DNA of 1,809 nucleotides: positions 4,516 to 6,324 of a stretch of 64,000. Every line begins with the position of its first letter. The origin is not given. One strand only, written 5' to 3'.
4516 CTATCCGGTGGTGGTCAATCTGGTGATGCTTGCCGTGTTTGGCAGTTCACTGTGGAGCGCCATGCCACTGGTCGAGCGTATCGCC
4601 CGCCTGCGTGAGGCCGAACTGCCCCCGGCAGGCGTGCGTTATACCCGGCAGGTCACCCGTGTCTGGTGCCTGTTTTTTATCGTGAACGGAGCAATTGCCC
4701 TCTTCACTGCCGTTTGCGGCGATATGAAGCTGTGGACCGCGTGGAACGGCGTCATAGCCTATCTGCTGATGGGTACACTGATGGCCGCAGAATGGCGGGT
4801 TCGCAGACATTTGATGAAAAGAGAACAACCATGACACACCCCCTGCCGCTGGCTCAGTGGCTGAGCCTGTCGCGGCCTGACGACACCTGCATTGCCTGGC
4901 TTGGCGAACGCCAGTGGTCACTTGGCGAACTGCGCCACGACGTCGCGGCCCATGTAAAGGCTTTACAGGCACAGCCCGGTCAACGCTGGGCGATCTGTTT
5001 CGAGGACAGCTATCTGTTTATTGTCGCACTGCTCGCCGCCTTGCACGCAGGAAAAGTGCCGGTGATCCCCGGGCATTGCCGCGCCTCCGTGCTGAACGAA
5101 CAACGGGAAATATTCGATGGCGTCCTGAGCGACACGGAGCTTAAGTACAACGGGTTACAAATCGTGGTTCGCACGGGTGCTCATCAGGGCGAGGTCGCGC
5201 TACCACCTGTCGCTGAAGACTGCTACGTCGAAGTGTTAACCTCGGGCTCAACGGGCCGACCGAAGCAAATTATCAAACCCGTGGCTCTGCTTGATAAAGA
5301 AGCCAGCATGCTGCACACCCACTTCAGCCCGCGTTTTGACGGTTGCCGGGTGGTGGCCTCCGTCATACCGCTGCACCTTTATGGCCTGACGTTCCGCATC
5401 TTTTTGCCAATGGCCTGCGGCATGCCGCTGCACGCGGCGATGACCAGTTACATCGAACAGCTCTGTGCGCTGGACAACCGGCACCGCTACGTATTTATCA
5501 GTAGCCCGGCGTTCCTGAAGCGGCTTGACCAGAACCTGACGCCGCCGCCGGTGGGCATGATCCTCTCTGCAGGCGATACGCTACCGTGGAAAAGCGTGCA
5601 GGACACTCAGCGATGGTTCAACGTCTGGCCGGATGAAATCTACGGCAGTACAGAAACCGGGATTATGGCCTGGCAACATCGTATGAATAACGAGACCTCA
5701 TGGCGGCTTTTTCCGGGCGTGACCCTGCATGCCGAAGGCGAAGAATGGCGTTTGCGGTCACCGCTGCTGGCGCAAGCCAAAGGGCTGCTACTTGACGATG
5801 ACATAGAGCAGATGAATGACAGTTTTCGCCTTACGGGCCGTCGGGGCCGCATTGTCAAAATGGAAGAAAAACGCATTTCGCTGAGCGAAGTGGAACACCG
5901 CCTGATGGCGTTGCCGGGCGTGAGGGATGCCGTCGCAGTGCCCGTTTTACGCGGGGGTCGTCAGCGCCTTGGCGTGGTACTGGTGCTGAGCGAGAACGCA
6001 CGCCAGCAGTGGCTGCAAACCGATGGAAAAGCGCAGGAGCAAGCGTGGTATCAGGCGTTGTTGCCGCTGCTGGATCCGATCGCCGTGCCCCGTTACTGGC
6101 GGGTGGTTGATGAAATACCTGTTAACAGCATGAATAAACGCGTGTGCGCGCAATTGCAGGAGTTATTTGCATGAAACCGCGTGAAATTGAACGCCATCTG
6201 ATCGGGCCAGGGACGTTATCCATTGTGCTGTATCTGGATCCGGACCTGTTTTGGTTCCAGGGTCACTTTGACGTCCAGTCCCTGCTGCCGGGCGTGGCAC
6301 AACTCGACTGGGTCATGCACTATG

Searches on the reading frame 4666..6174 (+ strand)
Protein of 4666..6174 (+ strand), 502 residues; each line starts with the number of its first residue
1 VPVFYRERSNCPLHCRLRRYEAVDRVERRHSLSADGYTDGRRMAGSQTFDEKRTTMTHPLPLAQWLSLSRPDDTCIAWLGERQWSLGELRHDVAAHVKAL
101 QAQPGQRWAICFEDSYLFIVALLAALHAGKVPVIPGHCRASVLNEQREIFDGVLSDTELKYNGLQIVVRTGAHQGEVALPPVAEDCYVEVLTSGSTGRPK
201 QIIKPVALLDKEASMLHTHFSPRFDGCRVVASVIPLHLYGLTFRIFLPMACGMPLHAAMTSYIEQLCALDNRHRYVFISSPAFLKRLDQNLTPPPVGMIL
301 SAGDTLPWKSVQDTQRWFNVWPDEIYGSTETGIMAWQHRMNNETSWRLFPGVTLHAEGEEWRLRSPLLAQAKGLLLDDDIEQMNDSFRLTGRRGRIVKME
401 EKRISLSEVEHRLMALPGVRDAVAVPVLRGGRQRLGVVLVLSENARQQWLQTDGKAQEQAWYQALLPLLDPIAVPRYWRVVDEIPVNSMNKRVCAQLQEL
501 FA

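Call 18: search_protein_families(library=pfam, proteins=[window:4666-6174:+], max_evalue=0.01)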
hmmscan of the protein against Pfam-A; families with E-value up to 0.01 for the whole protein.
window:4666-6174:+ (502 aa): 1 family
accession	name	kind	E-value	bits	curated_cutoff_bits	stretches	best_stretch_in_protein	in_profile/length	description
PF00501.34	AMP-binding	-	8.6e-17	61.4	29.9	2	175-355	153-347/384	AMP-binding enzyme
